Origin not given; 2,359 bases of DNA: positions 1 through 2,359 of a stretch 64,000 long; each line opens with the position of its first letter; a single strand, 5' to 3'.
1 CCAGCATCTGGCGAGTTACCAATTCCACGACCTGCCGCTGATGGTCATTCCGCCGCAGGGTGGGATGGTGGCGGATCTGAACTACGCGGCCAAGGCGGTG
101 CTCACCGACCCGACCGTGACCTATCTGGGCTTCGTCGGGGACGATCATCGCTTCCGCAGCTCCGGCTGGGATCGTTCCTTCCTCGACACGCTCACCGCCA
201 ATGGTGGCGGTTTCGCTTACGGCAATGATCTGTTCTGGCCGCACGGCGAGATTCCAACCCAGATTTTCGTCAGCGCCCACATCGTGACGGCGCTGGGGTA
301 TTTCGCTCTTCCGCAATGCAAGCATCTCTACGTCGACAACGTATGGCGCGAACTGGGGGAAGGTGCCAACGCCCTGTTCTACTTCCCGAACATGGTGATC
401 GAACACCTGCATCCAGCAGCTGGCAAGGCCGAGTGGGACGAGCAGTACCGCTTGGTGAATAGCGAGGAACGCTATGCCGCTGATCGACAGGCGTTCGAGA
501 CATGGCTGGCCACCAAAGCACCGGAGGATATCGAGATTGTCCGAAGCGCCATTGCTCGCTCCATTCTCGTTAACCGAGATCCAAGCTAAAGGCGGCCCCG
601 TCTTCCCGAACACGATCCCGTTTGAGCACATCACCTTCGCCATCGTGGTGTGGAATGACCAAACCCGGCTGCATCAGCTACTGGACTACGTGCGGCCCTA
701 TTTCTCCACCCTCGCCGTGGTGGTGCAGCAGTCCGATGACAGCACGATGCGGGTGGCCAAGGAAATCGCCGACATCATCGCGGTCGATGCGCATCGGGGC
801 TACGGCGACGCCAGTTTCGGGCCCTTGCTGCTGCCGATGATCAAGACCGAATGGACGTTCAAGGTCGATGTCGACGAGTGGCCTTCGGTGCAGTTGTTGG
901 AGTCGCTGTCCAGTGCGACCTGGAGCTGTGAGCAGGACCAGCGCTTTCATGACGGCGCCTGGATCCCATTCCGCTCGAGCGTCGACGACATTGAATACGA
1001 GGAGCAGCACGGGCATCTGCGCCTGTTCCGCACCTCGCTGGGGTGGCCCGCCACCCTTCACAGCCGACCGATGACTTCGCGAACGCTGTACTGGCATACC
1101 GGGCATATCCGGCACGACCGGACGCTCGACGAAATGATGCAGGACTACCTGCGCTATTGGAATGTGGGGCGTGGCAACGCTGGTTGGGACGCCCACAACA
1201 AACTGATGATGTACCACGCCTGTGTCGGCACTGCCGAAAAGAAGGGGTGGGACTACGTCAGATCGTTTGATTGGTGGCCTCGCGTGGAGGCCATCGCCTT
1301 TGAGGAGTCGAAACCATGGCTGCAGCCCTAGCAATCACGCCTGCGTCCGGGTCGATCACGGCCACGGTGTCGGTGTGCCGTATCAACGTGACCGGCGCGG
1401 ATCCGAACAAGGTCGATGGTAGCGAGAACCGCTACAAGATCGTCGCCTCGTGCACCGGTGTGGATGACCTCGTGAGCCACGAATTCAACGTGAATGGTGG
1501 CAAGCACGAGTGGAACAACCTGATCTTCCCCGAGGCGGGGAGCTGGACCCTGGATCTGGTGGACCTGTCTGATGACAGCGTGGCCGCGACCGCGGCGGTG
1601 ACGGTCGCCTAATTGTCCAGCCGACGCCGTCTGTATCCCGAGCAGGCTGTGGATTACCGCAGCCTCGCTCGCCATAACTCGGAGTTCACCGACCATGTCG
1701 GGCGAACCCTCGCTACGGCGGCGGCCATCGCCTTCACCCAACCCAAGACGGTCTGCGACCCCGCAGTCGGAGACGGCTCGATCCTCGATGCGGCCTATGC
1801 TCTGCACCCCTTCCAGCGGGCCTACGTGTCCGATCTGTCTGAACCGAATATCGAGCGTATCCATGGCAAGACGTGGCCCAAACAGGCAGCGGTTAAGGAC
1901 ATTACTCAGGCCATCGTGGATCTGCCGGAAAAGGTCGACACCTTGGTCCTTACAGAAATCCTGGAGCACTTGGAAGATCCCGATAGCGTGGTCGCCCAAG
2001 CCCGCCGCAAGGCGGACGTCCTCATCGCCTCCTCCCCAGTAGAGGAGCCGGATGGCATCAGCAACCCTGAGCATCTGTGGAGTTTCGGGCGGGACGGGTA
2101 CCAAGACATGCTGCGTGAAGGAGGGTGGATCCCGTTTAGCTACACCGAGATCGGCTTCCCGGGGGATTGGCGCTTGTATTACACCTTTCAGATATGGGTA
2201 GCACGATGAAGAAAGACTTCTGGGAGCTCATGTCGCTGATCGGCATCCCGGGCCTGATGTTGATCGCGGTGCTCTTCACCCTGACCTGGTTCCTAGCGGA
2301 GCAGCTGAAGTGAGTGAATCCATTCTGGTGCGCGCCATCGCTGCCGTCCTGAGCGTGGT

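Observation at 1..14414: Sugar-modification gene cluster embedded in the virion module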

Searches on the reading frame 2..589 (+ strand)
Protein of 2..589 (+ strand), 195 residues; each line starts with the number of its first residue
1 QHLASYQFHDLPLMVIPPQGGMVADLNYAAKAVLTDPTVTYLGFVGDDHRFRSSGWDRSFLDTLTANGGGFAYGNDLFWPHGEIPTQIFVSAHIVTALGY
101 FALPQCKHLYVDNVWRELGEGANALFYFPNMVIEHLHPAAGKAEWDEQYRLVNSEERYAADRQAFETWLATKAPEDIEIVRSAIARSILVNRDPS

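Call 4: search_protein_families(library=pfam, proteins=[window:2-589:+], max_evalue=0.01)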
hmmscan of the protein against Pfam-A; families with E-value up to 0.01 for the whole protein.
window:2-589:+ (195 aa): 0 families

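Call 7: search_protein_families(library=phrogs, proteins=[window:2-589:+], max_evalue=0.001)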
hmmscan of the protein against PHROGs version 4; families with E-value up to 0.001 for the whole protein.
window:2-589:+ (195 aa): 2 families
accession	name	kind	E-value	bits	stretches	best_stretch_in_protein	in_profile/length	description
phrog_2675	-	other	1.2e-26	94.3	1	21-169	76-221/599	DNA methyltransferase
phrog_14945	-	moron, auxiliary metabolic gene and host takeover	1.3e-25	91.2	1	3-180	45-216/218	glycosyltransferase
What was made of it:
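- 2..589 (+): C-terminal 195 aa of a 237-aa GT-A-type glycosyltransferase ('Pas34-like'). The gene starts upstream of the window. phrog_14945 scores 1.3e-25 (call 7).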

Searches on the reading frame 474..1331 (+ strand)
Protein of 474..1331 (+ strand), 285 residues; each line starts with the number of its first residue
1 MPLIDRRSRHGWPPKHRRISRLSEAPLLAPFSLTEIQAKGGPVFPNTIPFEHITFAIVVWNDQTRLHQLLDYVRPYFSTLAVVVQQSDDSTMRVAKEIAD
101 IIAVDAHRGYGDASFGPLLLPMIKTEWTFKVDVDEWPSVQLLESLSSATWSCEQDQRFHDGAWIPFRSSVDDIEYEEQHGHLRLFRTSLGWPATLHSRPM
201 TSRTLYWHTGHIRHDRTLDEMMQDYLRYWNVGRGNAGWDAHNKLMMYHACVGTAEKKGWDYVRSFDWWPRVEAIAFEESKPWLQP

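Call 4: search_protein_families(library=pfam, proteins=[window:474-1331:+], max_evalue=0.01)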
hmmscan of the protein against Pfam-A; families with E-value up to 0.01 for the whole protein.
window:474-1331:+ (285 aa): 1 family
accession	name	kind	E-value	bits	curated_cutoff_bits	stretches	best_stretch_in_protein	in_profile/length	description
PF13704.12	Glyco_tranf_2_4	-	0.00074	20.4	27.5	1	61-135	2-82/98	Glycosyl transferase family 2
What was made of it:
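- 537..1331 (+): GT-A glycosyltransferase, 264 aa, closest to the protein/peptide GTs SunS, ThuS and GmaR. DVDE motif. PF13704 is weak (call 4).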

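Call 7: search_protein_families(library=phrogs, proteins=[window:474-1331:+], max_evalue=0.001)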
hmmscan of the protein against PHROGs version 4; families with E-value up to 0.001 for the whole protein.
window:474-1331:+ (285 aa): 0 families

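Call 15: find_encoding_contigs(protein=window:474-1331:+, flank=10000, max_places=6)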
Protein window:474-1331:+ (285 aa): no gene with exactly this product is on record in the collection.
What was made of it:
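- Tried and rejected: The 285-aa ORF failed because the ATG at 474 is not the called start (call 15).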

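Call 35: search_protein_families(library=ncbifam, proteins=[window:594-1331:+], max_evalue=0.01)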
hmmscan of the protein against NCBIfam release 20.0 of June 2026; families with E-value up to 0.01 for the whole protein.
window:594-1331:+ (245 aa): 1 family
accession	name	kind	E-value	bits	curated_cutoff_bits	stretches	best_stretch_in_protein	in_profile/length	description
TIGR04195.1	S_glycosyl_SunS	equivalog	0.0018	17.2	350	1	10-96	56-143/421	SunS family peptide S-glycosyltransferase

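Call 53: search_solved_structures(query=A3, max_evalue=1)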
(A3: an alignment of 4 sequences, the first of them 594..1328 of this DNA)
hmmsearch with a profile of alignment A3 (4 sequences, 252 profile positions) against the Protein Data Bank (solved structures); distinct sequences matched with E-value up to 1: 4.
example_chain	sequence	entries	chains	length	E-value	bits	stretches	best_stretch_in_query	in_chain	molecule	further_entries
7msn_A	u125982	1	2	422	3.3e-09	39.7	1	12-111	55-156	SPbeta prophage-derived glycosyltransferase SunS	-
7msp_A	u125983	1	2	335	5.2e-09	39.1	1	12-112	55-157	SPbeta prophage-derived glycosyltransferase SunS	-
7msk_A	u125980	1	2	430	7.8e-08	35.2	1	7-96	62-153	Glyco_trans_2-like domain-containing protein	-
22ao_A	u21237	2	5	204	1.9e-05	27.4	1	13-144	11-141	GmaR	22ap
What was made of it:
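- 537..1331 (+): The profile hits only SunS, ThuS and GmaR in the PDB (call 53).
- On SunS/ThuS/GmaR-type protein glycosyltransferases (GT2): The profile hits only SunS, ThuS and GmaR (call 53).
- Checked: A 4-sequence profile hits only SunS, ThuS and GmaR in the PDB (call 53).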

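Call 67: find_homologous_proteins(query=window:594-1331:+, max_evalue=0.00001)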
Query window:594-1331:+ (245 aa): 150 proteins with E <= 0.00001 among 567 candidates; the best 120 are listed.
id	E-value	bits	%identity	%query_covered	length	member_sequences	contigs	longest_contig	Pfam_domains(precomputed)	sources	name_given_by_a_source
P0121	8.7e-170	581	100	100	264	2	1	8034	-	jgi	-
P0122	1.9e-143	495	83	100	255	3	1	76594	-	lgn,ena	-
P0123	1.3e-140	486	82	100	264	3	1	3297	-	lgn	-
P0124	1.6e-130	452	75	100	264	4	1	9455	-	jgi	-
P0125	7.1e-120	418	74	93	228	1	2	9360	-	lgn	-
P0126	2.9e-117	409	69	99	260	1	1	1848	-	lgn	-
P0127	1.8e-116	406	69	98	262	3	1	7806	PF00535.33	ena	-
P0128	8.9e-115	401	66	99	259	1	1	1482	-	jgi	jgi:hypothetical protein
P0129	1.2e-114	400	68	99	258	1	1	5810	-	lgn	-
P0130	4.7e-113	395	67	99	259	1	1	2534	-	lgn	-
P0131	9.5e-113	394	69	97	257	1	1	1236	-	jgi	jgi:hypothetical protein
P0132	5.7e-112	392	65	100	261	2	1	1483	-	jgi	jgi:hypothetical protein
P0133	4.6e-110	385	66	100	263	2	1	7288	-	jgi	-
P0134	2.0e-109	383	66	100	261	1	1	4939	-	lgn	-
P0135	2.5e-108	380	61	99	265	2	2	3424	PF00535.33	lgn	-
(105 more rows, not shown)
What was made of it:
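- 537..1331 (+): About 150 homologues exist, mostly unannotated (call 67).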

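Call 77: predict_structure(alignment_id=A5)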
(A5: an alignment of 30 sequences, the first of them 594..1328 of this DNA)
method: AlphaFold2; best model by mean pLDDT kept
length: 245 residues; sequences in the alignment: 30
mean_pLDDT: 94.3   pTM: 0.89
mean pLDDT of the five models: 94.3, 94.3, 93.9, 92.9, 92.2
residues with pLDDT >= 90: 209; 70-90: 34; 50-70: 1; < 50: 1
segments of 3 or more residues with pLDDT < 50: none
pLDDT, mean of each block of 10 residues (from residue 1): 82 97 96 99 96 98 92 92 98 97 98 96 96 90 97 88 97 96 92 86 94 97 98 96 86
secondary structure, 60 per line:
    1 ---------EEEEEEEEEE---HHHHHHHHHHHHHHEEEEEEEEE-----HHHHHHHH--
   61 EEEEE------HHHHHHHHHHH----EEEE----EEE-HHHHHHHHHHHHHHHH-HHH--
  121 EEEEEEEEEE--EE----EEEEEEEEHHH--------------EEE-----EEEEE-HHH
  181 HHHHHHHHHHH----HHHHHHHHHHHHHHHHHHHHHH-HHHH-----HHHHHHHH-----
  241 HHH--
elements in order: E10-19 H23-36 E37-45 H51-58 E61-65 H72-82 E87-90 E95-97 H99-114 E121-130 E139-146 E164-166 E172-176 H178-191 H196-217 H219-222 H228-235
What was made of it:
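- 537..1331 (+): The AF2 model has pLDDT 94.3 (call 77).
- On SunS/ThuS/GmaR-type protein glycosyltransferases (GT2): The protein is 245-264 aa, a GT-A domain plus three or four short helices (call 77).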

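Call 79: fold_search(model_id=the predicted structure, library=pdb)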
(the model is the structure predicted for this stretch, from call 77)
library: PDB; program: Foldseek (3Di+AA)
matches with E <= 10: 1374; with E <= 0.001: 156
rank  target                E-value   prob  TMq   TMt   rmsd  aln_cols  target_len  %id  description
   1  7msk_A                4.9e-10  1.00  0.52  0.33   9.6       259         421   13  ThuS glycosin S-glycosyltransferase (released 2022-04-13)
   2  7msp_A                5.5e-10  1.00  0.55  0.42   8.8       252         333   14  SunS glycosin S-glycosyltransferase (released 2022-04-13)
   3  7msk_B                7.1e-10  1.00  0.53  0.33   9.6       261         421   12  ThuS glycosin S-glycosyltransferase (released 2022-04-13)
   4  7msp_B                2.0e-09  1.00  0.56  0.43   8.8       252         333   14  SunS glycosin S-glycosyltransferase (released 2022-04-13)
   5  7msn_B                2.9e-09  1.00  0.59  0.37   8.6       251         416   15  SunS glycosin S-glycosyltransferase (released 2022-04-13)
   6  7msn_A                3.1e-09  1.00  0.57  0.36   8.8       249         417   16  SunS glycosin S-glycosyltransferase (released 2022-04-13)
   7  9oml_B                1.1e-06  1.00  0.48  0.43  11.4       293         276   12  WrtF fucosyltransferase - acetylated trisaccharide acceptor (released 2025-10-29)
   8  9omk_B                1.3e-06  1.00  0.48  0.46  11.2       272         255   11  WrtF fucosyltransferase - trisaccharide acceptor (released 2025-10-29)
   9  9omn_B                2.1e-06  1.00  0.47  0.43   9.2       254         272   11  WrtF fucosyltransferase - GDP-2-deoxy-2-fluoro-beta-L-fucose (released 2025-10-29)
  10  9omj_A                2.2e-06  1.00  0.47  0.44  12.6       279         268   11  WrtF fucosyltransferase - GDP-beta-L-fucose (released 2025-10-29)
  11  5tz8_A                2.5e-06  1.00  0.43  0.21  10.0       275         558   10  Crystal structure of S. aureus TarS (released 2017-01-04)
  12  8viw_A                2.6e-06  1.00  0.45  0.22   5.1       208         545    9  Cryo-EM structure of heparosan synthase 2 from Pasteurella multocida with polysaccharide in the GlcNAc-T active site (released 2024-07-24)
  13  5tzi                  2.8e-06  1.00  0.46  0.34   9.9       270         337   11  Crystal structure of S. aureus TarS 1-349 (released 2017-01-04)
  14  1h7q                  3.6e-06  1.00  0.49  0.50   5.8       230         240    9  dTDP-MANGANESE COMPLEX OF SPSA FROM BACILLUS SUBTILIS (released 2001-12-13)
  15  6yv7_B                4.1e-06  1.00  0.48  0.36  10.1       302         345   13  Mannosyltransferase PcManGT from Pyrobaculum calidifontis (released 2020-07-22)
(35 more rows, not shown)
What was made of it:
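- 537..1331 (+): The Foldseek top six are ThuS/SunS at E about 5e-10; the next matches are at 1e-6 (call 79).
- On SunS/ThuS/GmaR-type protein glycosyltransferases (GT2): The Foldseek top six are ThuS/SunS, about 1000-fold better in E-value than the next family (call 79).
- Closest known: Phage serotype converters. Same: TarP is a soluble GT-A and appears among the weaker fold matches (call 79).
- Checked: An AF2 model with pLDDT 94 is a GT-A fold whose top six PDB matches are ThuS/SunS (calls 77, 79).
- GT-A structural neighbours also include the wall-teichoic-acid GTs TarS and TarP (call 79). The GT-A fold neighbours include TarS and TarP at E about 3e-6 (call 79).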

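Call 107: fold_search(model_id=the predicted structure, library=viral)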
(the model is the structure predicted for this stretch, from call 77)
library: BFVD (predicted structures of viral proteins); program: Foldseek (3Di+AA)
matches with E <= 10: 899; with E <= 0.001: 139
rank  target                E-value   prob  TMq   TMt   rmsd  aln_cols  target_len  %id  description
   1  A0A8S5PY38            3.0e-11  1.00  0.61  0.46   7.2       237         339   16  Glycosyltransferase [Myoviridae sp. ctgsk7]
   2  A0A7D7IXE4            1.0e-10  1.00  0.58  0.51   9.5       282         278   12  (no name in the UniProt tables at hand)
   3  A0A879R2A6            1.0e-10  1.00  0.56  0.30   7.4       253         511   16  Glycosyltransferase [Synechococcus phage S-SRM01]
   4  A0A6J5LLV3            7.0e-10  1.00  0.56  0.11  11.8       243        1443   15  Glyco_tranf_GTA_type domain containing protein [uncultured Caudovirales phage]
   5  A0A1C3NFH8            3.1e-09  1.00  0.46  0.32   8.9       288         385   14  (no name in the UniProt tables at hand)
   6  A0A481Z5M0            4.5e-09  1.00  0.50  0.28   8.7       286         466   14  Glycosyl transferase family 2 [Pithovirus LCPAC202]
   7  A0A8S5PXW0            4.8e-09  1.00  0.58  0.40   6.7       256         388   12  Glycosyltransferase [Myoviridae sp. ctgsk7]
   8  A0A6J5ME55            7.8e-09  1.00  0.50  0.22   9.4       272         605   12  Glycosyltransferase, DXD sugar-binding motif [uncultured Caudovirales phage]
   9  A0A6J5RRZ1            9.4e-09  1.00  0.53  0.23   6.3       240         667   15  Glycosyl transferase family 2 [uncultured Caudovirales phage]
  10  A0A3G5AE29            1.0e-08  1.00  0.56  0.27   5.9       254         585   13  Glycosyltransferase 2-like domain-containing protein [Satyrvirus sp.]
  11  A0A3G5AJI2            1.4e-08  1.00  0.51  0.29   8.1       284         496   11  Glycosyltransferase [Solivirus sp.]
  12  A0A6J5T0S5            1.5e-08  1.00  0.56  0.20   8.9       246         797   10  Glycosyltransferase, DXD sugar-binding motif [uncultured Caudovirales phage]
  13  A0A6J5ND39            1.6e-08  1.00  0.53  0.18   9.2       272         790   10  Glycosyltransferase, DXD sugar-binding motif [uncultured Caudovirales phage]
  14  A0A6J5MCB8            2.2e-08  1.00  0.56  0.53   5.9       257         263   14  Glycosyltransferase [uncultured Caudovirales phage]
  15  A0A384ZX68            3.7e-08  1.00  0.56  0.40   7.1       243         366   13  Putative glycosyl transferase [Dickeya phage vB_DsoM_JA29]
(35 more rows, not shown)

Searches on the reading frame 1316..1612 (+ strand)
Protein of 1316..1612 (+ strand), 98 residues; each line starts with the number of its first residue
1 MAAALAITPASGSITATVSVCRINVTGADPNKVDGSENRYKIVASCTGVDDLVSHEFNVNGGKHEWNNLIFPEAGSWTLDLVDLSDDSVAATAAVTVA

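Call 4: search_protein_families(library=pfam, proteins=[window:1316-1612:+], max_evalue=0.01)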
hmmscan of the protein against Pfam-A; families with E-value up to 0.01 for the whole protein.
window:1316-1612:+ (98 aa): 0 families

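Call 7: search_protein_families(library=phrogs, proteins=[window:1316-1612:+], max_evalue=0.001)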
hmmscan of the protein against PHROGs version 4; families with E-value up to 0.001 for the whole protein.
window:1316-1612:+ (98 aa): 0 families
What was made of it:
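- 1316..1612 (+): 98-aa beta-rich small protein of unknown function (my reading of the sequence pattern: possibly an Ig-like sandwich, candidate decoration protein). It recurs near GT4 in relatives. It has no Pfam or PHROG hit (calls 4, 7).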

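Call 35: search_protein_families(library=ncbifam, proteins=[window:1316-1612:+], max_evalue=0.01)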
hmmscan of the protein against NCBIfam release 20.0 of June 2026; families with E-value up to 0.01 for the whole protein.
window:1316-1612:+ (98 aa): 0 families

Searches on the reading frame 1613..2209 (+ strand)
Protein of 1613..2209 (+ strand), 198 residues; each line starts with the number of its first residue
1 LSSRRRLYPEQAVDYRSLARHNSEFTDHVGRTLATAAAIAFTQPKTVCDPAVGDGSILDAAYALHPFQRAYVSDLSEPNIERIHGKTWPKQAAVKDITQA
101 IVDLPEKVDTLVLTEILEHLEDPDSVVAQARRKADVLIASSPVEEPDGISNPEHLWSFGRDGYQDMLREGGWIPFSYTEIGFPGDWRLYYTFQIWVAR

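Call 4: search_protein_families(library=pfam, proteins=[window:1613-2209:+], max_evalue=0.01)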
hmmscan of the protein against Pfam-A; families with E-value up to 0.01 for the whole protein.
window:1613-2209:+ (198 aa): 4 families
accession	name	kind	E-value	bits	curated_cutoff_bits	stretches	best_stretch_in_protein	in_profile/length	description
PF08242.18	Methyltransf_12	-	3.2e-06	28.2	30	1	53-132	6-90/98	Methyltransferase domain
PF13489.12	Methyltransf_23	-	2.1e-05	24.7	27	1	36-133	16-107/164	Methyltransferase domain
PF08241.18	Methyltransf_11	-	9.7e-05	23.4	21.2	1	49-132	2-85/95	Methyltransferase domain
PF13649.12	Methyltransf_25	-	0.0029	18.7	27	1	47-132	1-91/97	Methyltransferase domain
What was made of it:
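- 1613..2209 (+): Class I SAM-dependent methyltransferase, 198 aa. Pfam Methyltransf_11/12/23/25 (call 4).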

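Call 7: search_protein_families(library=phrogs, proteins=[window:1613-2209:+], max_evalue=0.001)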
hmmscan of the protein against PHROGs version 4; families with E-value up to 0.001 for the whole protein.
window:1613-2209:+ (198 aa): 0 families

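Call 35: search_protein_families(library=ncbifam, proteins=[window:1613-2209:+], max_evalue=0.01)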
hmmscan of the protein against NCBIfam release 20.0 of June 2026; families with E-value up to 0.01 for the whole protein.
window:1613-2209:+ (198 aa): 0 families
